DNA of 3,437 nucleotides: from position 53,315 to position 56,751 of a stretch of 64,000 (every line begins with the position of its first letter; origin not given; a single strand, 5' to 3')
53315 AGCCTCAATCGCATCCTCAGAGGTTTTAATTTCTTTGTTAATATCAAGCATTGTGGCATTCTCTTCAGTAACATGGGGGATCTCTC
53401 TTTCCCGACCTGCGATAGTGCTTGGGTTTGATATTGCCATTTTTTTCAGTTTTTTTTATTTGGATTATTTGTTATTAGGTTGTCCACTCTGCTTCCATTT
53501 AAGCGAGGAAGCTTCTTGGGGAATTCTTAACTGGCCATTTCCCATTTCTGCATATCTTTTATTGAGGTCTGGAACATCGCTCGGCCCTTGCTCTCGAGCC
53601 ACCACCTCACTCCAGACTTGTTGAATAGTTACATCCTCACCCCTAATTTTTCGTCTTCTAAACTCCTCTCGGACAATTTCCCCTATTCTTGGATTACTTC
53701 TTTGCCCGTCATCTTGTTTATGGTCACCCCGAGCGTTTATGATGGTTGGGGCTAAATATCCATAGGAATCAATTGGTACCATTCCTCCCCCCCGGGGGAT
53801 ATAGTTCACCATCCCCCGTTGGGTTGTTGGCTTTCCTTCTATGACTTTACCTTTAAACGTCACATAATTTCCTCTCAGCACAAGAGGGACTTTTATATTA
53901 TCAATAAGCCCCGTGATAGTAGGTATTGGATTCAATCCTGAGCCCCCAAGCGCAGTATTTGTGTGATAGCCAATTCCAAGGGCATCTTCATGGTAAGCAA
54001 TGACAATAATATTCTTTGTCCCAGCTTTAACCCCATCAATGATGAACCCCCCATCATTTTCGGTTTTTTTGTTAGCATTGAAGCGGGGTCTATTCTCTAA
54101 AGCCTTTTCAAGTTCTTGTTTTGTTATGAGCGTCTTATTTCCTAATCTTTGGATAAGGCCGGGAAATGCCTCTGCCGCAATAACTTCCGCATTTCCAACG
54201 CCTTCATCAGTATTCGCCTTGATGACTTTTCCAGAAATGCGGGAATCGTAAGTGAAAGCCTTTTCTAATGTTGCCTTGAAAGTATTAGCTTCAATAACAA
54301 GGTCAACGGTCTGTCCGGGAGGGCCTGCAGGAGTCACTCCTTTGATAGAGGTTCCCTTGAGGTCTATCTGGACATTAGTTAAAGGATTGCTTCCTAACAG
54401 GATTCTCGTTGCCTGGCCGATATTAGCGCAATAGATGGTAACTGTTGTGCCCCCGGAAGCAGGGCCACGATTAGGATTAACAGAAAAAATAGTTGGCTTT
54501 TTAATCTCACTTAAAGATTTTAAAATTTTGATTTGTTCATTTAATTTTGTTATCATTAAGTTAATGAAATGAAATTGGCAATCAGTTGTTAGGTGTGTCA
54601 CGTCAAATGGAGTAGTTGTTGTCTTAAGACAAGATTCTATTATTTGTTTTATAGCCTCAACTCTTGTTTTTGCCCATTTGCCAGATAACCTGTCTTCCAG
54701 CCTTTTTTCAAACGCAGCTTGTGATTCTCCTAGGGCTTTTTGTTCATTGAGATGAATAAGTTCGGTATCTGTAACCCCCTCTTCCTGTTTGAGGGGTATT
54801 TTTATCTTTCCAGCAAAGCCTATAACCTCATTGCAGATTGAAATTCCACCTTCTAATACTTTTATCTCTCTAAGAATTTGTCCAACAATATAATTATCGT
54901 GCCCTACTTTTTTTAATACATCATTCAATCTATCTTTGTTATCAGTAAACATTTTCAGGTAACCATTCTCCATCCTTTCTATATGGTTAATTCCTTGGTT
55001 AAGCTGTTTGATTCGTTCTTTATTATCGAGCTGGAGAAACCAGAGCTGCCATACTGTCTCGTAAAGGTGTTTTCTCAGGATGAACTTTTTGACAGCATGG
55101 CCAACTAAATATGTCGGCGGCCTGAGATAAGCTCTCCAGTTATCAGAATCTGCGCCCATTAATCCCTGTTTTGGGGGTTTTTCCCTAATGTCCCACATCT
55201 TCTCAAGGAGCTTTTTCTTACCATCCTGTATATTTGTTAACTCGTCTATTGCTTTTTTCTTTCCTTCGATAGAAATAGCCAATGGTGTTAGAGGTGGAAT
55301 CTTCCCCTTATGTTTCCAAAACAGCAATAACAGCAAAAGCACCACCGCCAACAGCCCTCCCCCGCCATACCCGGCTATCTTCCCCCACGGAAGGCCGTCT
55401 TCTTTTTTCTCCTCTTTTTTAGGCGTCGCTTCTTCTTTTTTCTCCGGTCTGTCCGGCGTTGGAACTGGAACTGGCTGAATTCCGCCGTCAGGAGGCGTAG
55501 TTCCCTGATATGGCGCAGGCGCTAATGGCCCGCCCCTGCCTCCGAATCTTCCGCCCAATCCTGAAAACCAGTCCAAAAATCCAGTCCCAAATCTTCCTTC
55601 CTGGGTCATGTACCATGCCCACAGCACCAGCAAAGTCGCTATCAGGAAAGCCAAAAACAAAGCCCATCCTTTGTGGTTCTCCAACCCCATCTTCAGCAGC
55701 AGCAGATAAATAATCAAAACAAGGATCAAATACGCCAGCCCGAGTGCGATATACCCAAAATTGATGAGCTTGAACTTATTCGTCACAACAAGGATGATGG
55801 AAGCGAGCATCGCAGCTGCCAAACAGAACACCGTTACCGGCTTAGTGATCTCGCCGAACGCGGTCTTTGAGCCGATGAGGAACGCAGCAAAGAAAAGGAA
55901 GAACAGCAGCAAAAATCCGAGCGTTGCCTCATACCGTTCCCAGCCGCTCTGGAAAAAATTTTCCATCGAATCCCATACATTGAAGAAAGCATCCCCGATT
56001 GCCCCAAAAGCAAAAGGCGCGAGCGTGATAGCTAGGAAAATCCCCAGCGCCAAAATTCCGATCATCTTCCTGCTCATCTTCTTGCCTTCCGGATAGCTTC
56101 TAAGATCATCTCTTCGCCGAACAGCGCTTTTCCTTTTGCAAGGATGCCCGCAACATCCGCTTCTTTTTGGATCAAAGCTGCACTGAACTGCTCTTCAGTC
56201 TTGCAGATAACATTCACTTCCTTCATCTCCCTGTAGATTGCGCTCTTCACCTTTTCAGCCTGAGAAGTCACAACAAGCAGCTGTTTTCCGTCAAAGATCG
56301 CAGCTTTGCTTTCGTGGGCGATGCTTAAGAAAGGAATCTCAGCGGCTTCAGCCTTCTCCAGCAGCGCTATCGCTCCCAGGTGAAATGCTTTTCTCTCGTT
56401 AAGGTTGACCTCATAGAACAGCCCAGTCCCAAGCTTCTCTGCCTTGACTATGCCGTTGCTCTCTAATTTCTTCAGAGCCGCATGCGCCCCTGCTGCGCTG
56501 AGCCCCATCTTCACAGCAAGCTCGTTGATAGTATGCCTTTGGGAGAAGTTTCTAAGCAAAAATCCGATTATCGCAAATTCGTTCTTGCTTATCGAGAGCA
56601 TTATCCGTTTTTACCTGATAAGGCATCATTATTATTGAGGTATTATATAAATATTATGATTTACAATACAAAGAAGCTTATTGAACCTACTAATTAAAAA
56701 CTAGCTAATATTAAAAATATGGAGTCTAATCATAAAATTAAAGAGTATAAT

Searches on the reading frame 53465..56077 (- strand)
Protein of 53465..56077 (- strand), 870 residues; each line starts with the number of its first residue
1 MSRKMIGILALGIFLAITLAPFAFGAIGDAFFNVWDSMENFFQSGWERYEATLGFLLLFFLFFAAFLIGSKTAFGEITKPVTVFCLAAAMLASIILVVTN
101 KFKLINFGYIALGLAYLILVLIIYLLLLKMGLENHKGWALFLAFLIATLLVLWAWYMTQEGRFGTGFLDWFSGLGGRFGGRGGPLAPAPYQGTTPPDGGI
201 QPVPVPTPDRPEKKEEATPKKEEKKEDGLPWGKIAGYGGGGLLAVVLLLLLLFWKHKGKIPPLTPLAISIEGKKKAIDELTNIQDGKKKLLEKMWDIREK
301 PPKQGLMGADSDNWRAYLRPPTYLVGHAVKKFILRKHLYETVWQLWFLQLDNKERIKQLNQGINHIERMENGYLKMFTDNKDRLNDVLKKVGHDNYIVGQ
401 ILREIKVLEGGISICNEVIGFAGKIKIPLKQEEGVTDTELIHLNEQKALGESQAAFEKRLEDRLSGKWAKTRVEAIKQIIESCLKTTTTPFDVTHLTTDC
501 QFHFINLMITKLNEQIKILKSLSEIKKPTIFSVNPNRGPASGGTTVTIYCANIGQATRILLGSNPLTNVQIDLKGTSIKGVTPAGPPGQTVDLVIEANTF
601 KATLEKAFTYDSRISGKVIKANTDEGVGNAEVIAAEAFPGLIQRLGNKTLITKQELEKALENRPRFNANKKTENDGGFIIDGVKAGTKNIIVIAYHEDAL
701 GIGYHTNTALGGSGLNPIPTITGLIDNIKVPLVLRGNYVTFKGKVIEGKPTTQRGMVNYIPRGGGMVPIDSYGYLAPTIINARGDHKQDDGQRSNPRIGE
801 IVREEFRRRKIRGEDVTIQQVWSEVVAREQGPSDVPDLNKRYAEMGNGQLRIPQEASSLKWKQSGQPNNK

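Call 6: search_protein_families(library=pfam, max_evalue=1, proteins=[window:53465-56077:-])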
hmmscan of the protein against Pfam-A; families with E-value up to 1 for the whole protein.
window:53465-56077:- (870 aa): 3 families
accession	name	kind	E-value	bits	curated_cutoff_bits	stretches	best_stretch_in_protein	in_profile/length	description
PF01833.30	TIG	-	4.6e-08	33.4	20.9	1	528-610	1-84/84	IPT/TIG domain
PF20978.2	Gta3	-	0.28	11.6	27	0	508-525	34-51/60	Glutamyl-tRNA amidotransferase complex subunit Gta3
PF10939.13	DUF2631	-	0.67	10.3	25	0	118-139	35-56/66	Protein of unknown function (DUF2631)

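Call 7: search_protein_families(library=phrogs, max_evalue=0.1, proteins=[window:53465-56077:-])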
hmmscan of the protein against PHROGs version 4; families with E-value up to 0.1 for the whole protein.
window:53465-56077:- (870 aa): 0 families

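Call 14: search_protein_families(library=ncbifam, max_evalue=1, proteins=[window:53465-56077:-])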
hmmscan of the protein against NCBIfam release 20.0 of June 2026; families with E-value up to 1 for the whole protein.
window:53465-56077:- (870 aa): 0 families

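Call 15: search_protein_families(library=padloc, max_evalue=1, proteins=[window:53465-56077:-])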
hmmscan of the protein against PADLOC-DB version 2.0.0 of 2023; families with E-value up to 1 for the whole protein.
window:53465-56077:- (870 aa): 0 families

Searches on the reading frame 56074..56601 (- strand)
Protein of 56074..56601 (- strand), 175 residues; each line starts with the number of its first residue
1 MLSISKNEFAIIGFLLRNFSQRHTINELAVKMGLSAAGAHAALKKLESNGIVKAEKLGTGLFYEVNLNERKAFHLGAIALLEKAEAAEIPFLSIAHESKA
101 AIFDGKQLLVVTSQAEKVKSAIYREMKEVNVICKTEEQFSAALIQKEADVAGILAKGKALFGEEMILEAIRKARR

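Call 6: search_protein_families(library=pfam, max_evalue=1, proteins=[window:56074-56601:-])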
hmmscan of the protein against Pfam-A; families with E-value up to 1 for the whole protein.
window:56074-56601:- (175 aa): 14 families
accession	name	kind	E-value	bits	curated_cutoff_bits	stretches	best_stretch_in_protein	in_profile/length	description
PF13412.12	HTH_24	-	7.7e-07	29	21.9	1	6-53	3-48/48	Winged helix-turn-helix DNA-binding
PF12802.13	MarR_2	-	8.1e-07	29.5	27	1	5-55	4-53/61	MarR family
PF14502.12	HTH_41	-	0.00074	19.3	25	1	23-58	7-42/48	Helix-turn-helix domain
PF08279.18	HTH_11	-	0.00083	19.6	25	1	9-54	3-48/55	HTH domain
PF08222.17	HTH_CodY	-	0.0063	16.5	27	1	22-63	4-45/61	CodY helix-turn-helix domain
PF01047.28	MarR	-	0.012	15.9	24.6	1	21-53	16-48/59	MarR family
PF09339.16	HTH_IclR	-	0.014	15.6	22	1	21-53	17-49/52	IclR helix-turn-helix domain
PF00392.27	GntR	-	0.016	15.3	27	1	25-55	27-57/64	Bacterial regulatory proteins, gntR family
PF01978.25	TrmB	-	0.019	15.2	25.6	1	20-58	20-58/68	Sugar-specific transcriptional regulator TrmB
PF01325.25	Fe_dep_repress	-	0.028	15.1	26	1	26-56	26-56/60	Iron dependent repressor, N-terminal DNA binding domain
PF04967.18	HTH_10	-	0.11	12.8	23.1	1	20-49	21-50/53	HTH DNA binding domain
PF18114.7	Suv3_N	-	0.13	12.8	24.2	1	12-48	30-66/116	Suv3 helical N-terminal domain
PF01726.22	LexA_DNA_bind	-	0.13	12.5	23.7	1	24-54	27-58/65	LexA DNA binding domain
PF21984.2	DnaD_N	-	0.15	12.7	27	1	2-56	12-69/101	DnaD N-terminal domain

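Call 7: search_protein_families(library=phrogs, max_evalue=0.1, proteins=[window:56074-56601:-])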
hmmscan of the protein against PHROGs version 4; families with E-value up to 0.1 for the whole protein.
window:56074-56601:- (175 aa): 2 families
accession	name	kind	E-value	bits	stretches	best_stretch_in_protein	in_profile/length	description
phrog_142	-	moron, auxiliary metabolic gene and host takeover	0.0002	22.4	1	10-134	16-92/116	Ren-like exclusion protein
phrog_3502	-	unknown function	0.0028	18.7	1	17-56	65-105/131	-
